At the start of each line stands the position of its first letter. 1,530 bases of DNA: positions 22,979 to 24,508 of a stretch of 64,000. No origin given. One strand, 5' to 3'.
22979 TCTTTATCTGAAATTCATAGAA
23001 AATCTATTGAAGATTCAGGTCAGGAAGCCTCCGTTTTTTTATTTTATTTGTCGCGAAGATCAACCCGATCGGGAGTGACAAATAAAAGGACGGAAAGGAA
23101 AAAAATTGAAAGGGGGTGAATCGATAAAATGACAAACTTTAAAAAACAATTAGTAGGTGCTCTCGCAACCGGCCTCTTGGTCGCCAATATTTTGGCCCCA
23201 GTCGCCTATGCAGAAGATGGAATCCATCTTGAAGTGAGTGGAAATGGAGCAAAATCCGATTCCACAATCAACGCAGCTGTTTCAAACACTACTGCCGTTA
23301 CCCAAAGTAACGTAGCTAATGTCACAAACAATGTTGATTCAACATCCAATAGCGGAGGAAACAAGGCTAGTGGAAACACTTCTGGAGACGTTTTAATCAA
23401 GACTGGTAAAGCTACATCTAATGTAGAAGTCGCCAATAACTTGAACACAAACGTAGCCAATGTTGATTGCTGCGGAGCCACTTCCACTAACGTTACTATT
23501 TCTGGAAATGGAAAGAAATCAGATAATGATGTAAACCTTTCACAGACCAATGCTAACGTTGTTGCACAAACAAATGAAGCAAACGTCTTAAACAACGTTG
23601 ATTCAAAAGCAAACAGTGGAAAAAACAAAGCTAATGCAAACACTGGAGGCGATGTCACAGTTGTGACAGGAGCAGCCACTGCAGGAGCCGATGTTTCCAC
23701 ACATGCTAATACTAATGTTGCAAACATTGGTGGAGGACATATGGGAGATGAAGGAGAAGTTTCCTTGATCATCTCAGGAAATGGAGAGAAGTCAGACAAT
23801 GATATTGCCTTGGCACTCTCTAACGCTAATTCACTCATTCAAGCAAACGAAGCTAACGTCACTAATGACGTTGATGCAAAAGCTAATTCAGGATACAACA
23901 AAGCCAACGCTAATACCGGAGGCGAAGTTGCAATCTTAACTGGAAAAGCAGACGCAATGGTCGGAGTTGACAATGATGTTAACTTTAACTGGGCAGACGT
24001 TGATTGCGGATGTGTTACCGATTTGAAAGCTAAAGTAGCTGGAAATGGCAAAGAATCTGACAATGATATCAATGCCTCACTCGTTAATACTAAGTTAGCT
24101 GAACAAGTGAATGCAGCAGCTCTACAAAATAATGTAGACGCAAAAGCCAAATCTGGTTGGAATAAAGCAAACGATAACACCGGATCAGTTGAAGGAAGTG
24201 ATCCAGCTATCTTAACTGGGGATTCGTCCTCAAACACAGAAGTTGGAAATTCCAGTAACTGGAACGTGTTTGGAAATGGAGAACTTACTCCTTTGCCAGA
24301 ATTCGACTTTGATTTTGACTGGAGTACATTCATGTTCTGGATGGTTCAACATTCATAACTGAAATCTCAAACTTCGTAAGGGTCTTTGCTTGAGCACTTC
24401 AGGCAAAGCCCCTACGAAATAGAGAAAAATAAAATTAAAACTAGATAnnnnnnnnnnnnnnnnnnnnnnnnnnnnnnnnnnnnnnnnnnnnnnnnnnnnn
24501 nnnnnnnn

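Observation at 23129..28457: Novel secreted repeat family (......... ... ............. ... TG, ~85-90 aa period) with conserved Cys-pair junction motifs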

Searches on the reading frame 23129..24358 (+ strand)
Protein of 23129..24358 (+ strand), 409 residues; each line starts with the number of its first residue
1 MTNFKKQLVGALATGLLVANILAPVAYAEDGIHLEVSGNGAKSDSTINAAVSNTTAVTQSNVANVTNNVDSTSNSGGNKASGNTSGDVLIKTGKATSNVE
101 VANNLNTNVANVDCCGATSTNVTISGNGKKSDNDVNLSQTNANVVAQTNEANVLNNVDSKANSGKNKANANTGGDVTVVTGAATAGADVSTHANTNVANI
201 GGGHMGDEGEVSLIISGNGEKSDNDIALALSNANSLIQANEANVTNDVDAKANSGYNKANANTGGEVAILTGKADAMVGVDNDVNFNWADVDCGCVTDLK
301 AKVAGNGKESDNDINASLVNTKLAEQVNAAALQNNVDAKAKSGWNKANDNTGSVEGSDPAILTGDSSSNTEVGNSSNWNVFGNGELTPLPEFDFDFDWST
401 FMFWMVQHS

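Call 3: search_protein_families(library=pfam, proteins=[window:23129-24358:+], max_evalue=1)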
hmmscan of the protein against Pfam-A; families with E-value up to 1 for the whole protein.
window:23129-24358:+ (409 aa): 1 family
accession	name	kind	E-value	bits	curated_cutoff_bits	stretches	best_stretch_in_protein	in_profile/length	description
PF10738.15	Lpp-LpqN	-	0.029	14.3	22.4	1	286-381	35-133/174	Probable lipoprotein LpqN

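Call 4: search_protein_families(library=ncbifam, proteins=[window:23129-24358:+], max_evalue=1)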
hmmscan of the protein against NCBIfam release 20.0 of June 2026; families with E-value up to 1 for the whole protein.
window:23129-24358:+ (409 aa): 0 families

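Call 6: find_homologous_proteins(query=window:23129-24358:+, max_evalue=0.001)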
Query window:23129-24358:+ (409 aa): 731 proteins with E <= 0.001 among 8000 candidates; the best 120 are listed.
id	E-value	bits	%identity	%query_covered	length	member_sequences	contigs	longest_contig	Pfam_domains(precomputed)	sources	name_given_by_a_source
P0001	6.9e-248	840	100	100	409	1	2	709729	-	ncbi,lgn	-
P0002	2.2e-188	644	80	99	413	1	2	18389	-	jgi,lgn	jgi:hypothetical protein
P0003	1.3e-167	576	74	99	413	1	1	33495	-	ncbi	-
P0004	9.3e-164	563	71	100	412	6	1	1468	-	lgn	-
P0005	2.5e-163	562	70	100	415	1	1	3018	-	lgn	-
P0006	1.8e-162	559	71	100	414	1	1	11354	-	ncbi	-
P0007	4.6e-158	544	70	100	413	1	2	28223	-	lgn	-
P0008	2.2e-152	526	68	100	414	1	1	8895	-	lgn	-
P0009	2.9e-143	496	65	100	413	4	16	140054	-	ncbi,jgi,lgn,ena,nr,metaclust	ncbi:MAG: hypothetical protein UY21_C0001G0096 [Microgenomates group bacterium GW2011_GWA1_48_10]|nr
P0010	3.8e-101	357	44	89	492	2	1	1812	-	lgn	-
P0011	1.1e-100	356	46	91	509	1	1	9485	-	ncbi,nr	ncbi:hypothetical protein HY407_04625 [Candidatus Gottesmanbacteria bacterium]|nr:hypothetical prote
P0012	6.4e-99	350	52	97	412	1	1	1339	-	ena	-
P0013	9.0e-99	349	52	99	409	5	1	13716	-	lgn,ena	-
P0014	1.4e-98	349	52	99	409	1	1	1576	-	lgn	-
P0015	1.7e-98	348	52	99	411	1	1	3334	-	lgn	-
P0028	4.2e-95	337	50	98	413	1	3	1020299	-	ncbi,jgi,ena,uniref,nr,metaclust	ncbi:hypothetical protein A3A79_00360 [Candidatus Gottesmanbacteria bacterium RIFCSPLOWO2_01_FULL_43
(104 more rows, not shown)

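Call 13: search_solved_structures(query=A2, max_evalue=10, show_alignments=2)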
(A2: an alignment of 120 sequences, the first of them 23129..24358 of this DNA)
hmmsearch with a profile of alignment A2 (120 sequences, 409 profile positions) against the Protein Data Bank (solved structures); distinct sequences matched with E-value up to 10: 0.

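Call 16: find_encoding_contigs(protein=P0028, flank=10000, max_places=3)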
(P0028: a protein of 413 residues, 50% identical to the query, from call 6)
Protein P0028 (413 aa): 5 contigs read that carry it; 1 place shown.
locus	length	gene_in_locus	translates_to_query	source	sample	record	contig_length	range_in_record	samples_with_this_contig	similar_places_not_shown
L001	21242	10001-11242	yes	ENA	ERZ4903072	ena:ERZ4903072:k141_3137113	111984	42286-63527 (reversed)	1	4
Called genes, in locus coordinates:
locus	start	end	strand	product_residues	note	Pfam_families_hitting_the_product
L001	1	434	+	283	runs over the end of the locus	PF05697:Trigger_N, PF05698:Trigger_C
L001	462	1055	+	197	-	PF18904:DUF5660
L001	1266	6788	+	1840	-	PF24514:SpaA_4 (faint), PF19403:SpaA_2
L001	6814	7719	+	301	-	-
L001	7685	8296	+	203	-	PF04203:Sortase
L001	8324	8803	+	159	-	-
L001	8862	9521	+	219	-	-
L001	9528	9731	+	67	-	PF10055:DUF2292 (weak)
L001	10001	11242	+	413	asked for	-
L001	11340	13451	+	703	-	-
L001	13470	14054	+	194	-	-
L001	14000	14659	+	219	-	PF04203:Sortase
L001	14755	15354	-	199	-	-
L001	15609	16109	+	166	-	-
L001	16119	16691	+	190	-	-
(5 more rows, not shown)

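Call 20: predict_structure(alignment_id=A2)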
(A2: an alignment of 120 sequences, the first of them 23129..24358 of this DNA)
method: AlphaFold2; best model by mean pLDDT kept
length: 409 residues; sequences in the alignment: 120
mean_pLDDT: 83.5   pTM: 0.69
mean pLDDT of the five models: 83.5, 81.6, 78.5, 75.9, 58.9
residues with pLDDT >= 90: 206; 70-90: 131; 50-70: 33; < 50: 39
segments of 3 or more residues with pLDDT < 50: 1-28, 393-395, 407-409
pLDDT, mean of each block of 10 residues (from residue 1): 37 40 48 85 86 87 93 94 89 96 90 75 90 88 92 97 94 90 97 91 65 90 90 92 97 94 88 97 92 75 87 88 92 96 91 77 95 91 61 48 53
secondary structure, 60 per line:
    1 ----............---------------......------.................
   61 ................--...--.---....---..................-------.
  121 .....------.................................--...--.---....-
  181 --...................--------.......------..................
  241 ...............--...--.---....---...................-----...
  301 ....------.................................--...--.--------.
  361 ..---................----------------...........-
elements in order: H5-16 E32-37 E44-76 E79-81 E88-91 E95-112 E120-125 E132-164 E167-169 E176-179 E183-201 E210-216 E223-255 E258-260 E267-270 E274-292 E298-304 E311-343 E346-348 E360-362 E366-381 H398-408

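Call 23: fold_search(model_id=the predicted structure, library=pdb)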
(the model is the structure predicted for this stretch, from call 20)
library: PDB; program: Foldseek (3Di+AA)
matches with E <= 10: 121; with E <= 0.001: 0
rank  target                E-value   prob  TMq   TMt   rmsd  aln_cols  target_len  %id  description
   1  9u4u_A                2.4e-02  0.11  0.09  0.19  25.3       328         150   12  Structure of the functional amyloid FapC from Pseudomonas sp.UK4 (released 2025-08-06)
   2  1vh4_B                1.2e-01  0.01  0.06  0.05  39.1       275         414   10  Crystal structure of a stabilizer of iron transporter (released 2003-12-30)
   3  5awf_B                1.3e-01  0.01  0.05  0.05  39.7       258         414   11  Crystal structure of SufB-SufC-SufD complex from Escherichia coli (released 2015-11-11)
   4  3zpp                  2.0e-01  0.01  0.05  0.05  42.1       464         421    8  Structure of the Streptococcus pneumoniae surface protein and adhesin PfbA (released 2013-05-29)
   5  5nxk_A                3.3e-01  0.01  0.05  0.07  42.0       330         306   11  L. reuteri 53608 SRRP (released 2018-03-21)
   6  8c50_A                4.5e-01  0.01  0.06  0.06  41.5       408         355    8  Pontibacter korlensis curli subunit CsgA (released 2023-06-28)
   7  4wa0                  5.0e-01  0.01  0.05  0.06  40.6       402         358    9  The structure of a possible adhesin C-terminal domain from Caldicellulosiruptor kronotskyensis (released 2015-03-04)
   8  7xz9_A                5.2e-01  0.00  0.03  0.03  43.9       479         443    7  Mutant (E236A) of the N-terminal domain of fucoidan lyase FdlA (released 2022-09-28)
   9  7muq_AM               5.8e-01  0.00  0.04  0.05  41.3       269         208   12  Reconstruction of the Legionella pneumophila Dot/Icm T4SS 3DVA Map 1 (released 2021-10-06)
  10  2zu0_A                6.1e-01  0.01  0.05  0.05  39.5       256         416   11  Crystal structure of SufC-SufD complex involved in the iron-sulfur cluster biosynthesis (released 2009-03-10)
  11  5awg_B                7.7e-01  0.01  0.06  0.07  35.2       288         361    9  Crystal structure of Hg-bound SufB-SufC-SufD complex from Escherichia coli (released 2015-11-11)
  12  5awf_A                7.7e-01  0.01  0.05  0.06  40.6       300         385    8  Crystal structure of SufB-SufC-SufD complex from Escherichia coli (released 2015-11-11)
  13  7xzd_A                7.7e-01  0.00  0.03  0.03  43.8       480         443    6  Mutant (F179A) of the N-terminal domain of fucoidan lyase FdlA (released 2022-09-28)
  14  7xz8                  8.5e-01  0.00  0.04  0.03  43.1       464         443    7  Mutant (K141A) of the N-terminal domain of fucoidan lyase FdlA (released 2022-09-28)
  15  6n2b_A                9.9e-01  0.01  0.05  0.05  40.1       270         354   10  The Crystal Structure of Caldicellulosiruptor kristjanssonii Tapirin C-terminal domain (released 2018-12-19)
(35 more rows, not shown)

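Call 42: find_related_loci(query=A1, collection=genome_contigs, flank=6000)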
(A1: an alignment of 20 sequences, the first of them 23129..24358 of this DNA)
Query A1 (409 aa) in genome_contigs; peptide patterns used: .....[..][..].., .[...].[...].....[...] (x = any residue, [..] = any of these).
238 stretches matched a pattern; 179 encode a relative of the query (tblastn E <= 1e-3); the best 80 are kept; 80 distinct loci.
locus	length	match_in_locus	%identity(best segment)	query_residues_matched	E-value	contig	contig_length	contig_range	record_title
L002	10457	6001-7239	65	1-409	3e-153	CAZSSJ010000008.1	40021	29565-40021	MAG TPA_asm: uncultured Gammaproteobacteria bacterium isolate SRP050083_co1_3 genome assembly, contig: NODE_303_length_4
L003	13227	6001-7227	51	1-406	1e-106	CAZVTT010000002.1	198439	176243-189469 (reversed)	MAG TPA_asm: uncultured Gammaproteobacteria bacterium isolate SRP292972_co1_32 genome assembly, contig: NODE_96_length_1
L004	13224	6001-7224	50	1-402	2e-106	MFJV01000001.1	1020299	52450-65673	MAG: Candidatus Gottesmanbacteria bacterium RIFCSPLOWO2_01_FULL_43_11b rifcsplowo2_01_scaffold_30, whole genome shotgun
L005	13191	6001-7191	50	1-405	9e-105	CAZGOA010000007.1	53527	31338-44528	MAG TPA_asm: uncultured Gammaproteobacteria bacterium isolate binchicken_co277_142 genome assembly, contig: NODE_1178_le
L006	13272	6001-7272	50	1-407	8e-104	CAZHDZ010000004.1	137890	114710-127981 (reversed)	MAG TPA_asm: uncultured Gammaproteobacteria bacterium isolate SRP286056_co1_222 genome assembly, contig: NODE_84_length_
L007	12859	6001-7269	50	1-406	1e-103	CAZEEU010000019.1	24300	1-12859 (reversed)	MAG TPA_asm: uncultured Gammaproteobacteria bacterium isolate SRP286056_co1_676 genome assembly, contig: NODE_2362_lengt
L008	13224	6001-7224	51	1-404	7e-100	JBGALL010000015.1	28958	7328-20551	MAG: Candidatus Woesebacteria bacterium isolate MAG_MBR_H10.109 MBRH10-109_opera_contig_5685, whole genome shotgun seque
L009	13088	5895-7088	51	1-397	7e-100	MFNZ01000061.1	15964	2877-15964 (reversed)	MAG: Candidatus Levybacteria bacterium RIFCSPHIGHO2_02_FULL_37_13 rifcsphigho2_02_scaffold_9034, whole genome shotgun se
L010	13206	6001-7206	50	1-405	5e-99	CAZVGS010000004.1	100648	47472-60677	MAG TPA_asm: uncultured Gammaproteobacteria bacterium isolate binchicken_co16_182 genome assembly, contig: NODE_347_leng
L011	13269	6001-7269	47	1-405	8e-98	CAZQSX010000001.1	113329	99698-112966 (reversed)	MAG TPA_asm: uncultured Gammaproteobacteria bacterium isolate SRP342105_co2_380 genome assembly, contig: NODE_131_length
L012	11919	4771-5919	50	1-398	2e-96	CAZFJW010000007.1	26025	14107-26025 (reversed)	MAG TPA_asm: uncultured Gammaproteobacteria bacterium isolate SRP342105_co1_31 genome assembly, contig: NODE_2454_length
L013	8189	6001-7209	50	6-405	4e-95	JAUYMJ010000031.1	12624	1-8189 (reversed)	MAG: bacterium isolate C24_metabat.bin.81 C24_k141_177355, whole genome shotgun sequence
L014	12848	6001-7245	48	1-408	3e-94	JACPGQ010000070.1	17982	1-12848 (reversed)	MAG: Candidatus Levyibacteriota bacterium isolate NC_groundwater_392_Ag_B-0.1um_43_10 GD18-4_B1_scaffold_1617243, whole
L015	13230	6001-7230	49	1-405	3e-94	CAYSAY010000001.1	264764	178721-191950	MAG TPA_asm: uncultured Gammaproteobacteria bacterium isolate ERP113451_co1_283 genome assembly, contig: NODE_7_length_2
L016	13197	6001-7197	48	1-396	1e-92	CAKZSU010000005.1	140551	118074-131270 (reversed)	MAG: uncultured Patescibacteria group bacterium isolate N1_Bin_METABAT__44_1 genome assembly, contig: c_000000579631, wh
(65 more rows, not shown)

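Call 77: search_protein_families(library=phrogs, proteins=[window:23129-24358:+], max_evalue=0.01)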
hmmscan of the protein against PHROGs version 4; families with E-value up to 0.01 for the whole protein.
window:23129-24358:+ (409 aa): 0 families

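Call 85: find_encoding_contigs(protein=P0001, flank=1000, max_places=2)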
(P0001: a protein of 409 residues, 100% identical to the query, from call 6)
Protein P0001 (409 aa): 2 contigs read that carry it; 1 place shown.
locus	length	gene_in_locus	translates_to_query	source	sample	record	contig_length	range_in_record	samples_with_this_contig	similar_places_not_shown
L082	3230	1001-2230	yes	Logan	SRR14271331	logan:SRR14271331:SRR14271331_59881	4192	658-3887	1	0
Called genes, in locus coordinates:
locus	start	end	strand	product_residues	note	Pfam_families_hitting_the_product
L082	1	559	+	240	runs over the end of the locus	-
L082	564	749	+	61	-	PF10055:DUF2292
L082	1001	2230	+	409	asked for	-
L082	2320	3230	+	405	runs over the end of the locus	?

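Call 92: fold_search(model_id=the predicted structure, library=viral)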
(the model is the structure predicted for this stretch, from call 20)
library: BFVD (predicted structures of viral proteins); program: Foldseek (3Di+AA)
matches with E <= 10: 305; with E <= 0.001: 0
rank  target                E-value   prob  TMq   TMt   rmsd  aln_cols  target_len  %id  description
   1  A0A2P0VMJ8            1.4e-03  0.08  0.08  0.07  44.1       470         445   14  Uncharacterized protein [Tetraselmis virus 1]
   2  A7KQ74                2.0e-03  0.12  0.11  0.11  40.2       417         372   12  Uncharacterized protein [Gallid alphaherpesvirus 2]
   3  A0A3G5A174            9.3e-03  0.10  0.08  0.14  35.6       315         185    6  Uncharacterized protein [Harvfovirus sp.]
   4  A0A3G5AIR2            9.7e-03  0.02  0.04  0.02  43.0       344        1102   11  Collagen-like protein [Solumvirus sp.]
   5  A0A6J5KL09            1.4e-02  0.03  0.06  0.04  43.2       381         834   11  Parallel beta-helix repeat [uncultured Caudovirales phage]
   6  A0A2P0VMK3            1.8e-02  0.03  0.07  0.08  41.5       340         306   12  Uncharacterized protein [Tetraselmis virus 1]
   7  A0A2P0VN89            3.0e-02  0.03  0.07  0.08  40.9       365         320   13  Uncharacterized protein [Tetraselmis virus 1]
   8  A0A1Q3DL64            3.0e-02  0.02  0.05  0.09  39.1       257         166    7  Uncharacterized protein [Chionoecetes opilio bacilliform virus]
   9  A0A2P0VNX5            4.5e-02  0.03  0.08  0.06  39.3       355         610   14  Uncharacterized protein [Tetraselmis virus 1]
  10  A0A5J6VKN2            7.4e-02  0.01  0.07  0.04  41.1       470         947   14  Uncharacterized protein [Megaviridae environmental sample]
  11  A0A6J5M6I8            9.4e-02  0.01  0.05  0.07  41.5       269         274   10  Uncharacterized protein [uncultured Caudovirales phage]
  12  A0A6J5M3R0            9.9e-02  0.02  0.06  0.09  40.6       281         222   11  Curlin associated [uncultured Caudovirales phage]
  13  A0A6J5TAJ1            1.2e-01  0.01  0.05  0.06  39.6       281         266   11  Curlin associated [uncultured Caudovirales phage]
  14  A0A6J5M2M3            1.2e-01  0.01  0.04  0.06  41.0       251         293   11  Uncharacterized protein [uncultured Caudovirales phage]
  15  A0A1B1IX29            1.3e-01  0.01  0.05  0.05  42.7       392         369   14  (no name in the UniProt tables at hand)
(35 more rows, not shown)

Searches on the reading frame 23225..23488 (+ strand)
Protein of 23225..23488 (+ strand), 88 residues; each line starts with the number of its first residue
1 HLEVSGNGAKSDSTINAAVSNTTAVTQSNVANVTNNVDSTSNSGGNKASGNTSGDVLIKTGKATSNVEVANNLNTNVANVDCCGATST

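Call 32: search_solved_structures(query=A3, max_evalue=10, show_alignments=3)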
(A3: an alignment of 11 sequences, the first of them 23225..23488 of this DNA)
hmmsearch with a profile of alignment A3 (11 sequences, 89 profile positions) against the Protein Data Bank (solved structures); distinct sequences matched with E-value up to 10: 0.

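Call 39: search_protein_representatives(alignment_id=A3)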
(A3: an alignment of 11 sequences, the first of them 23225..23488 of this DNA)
Query: 11 sequences, 89 profile positions. Proteins with E-value up to 0.001 (for the whole library): 3156; up to 1e-10: 2080; up to 1e-30: 602. The best 150 are listed.
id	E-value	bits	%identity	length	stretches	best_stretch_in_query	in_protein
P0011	2.4e-100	344.9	-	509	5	2-87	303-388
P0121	2.6e-92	319.1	-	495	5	2-84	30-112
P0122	7.2e-92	317.7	-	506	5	2-85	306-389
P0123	6.3e-91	314.7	-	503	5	2-86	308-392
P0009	4.1e-90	312.1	-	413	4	3-87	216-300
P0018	2.1e-85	297.0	-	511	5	2-85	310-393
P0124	3.4e-84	293.1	-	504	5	2-85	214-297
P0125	5.0e-84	292.6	-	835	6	2-86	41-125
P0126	3.7e-81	283.4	-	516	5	3-88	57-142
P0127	6.4e-81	282.6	-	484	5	2-85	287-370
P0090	6.5e-80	279.4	-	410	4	2-85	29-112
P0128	1.9e-76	268.3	-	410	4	2-87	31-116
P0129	2.2e-76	268.1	-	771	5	2-86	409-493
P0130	2.2e-76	268.1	-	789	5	3-86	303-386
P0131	2.6e-76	267.9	-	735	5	2-87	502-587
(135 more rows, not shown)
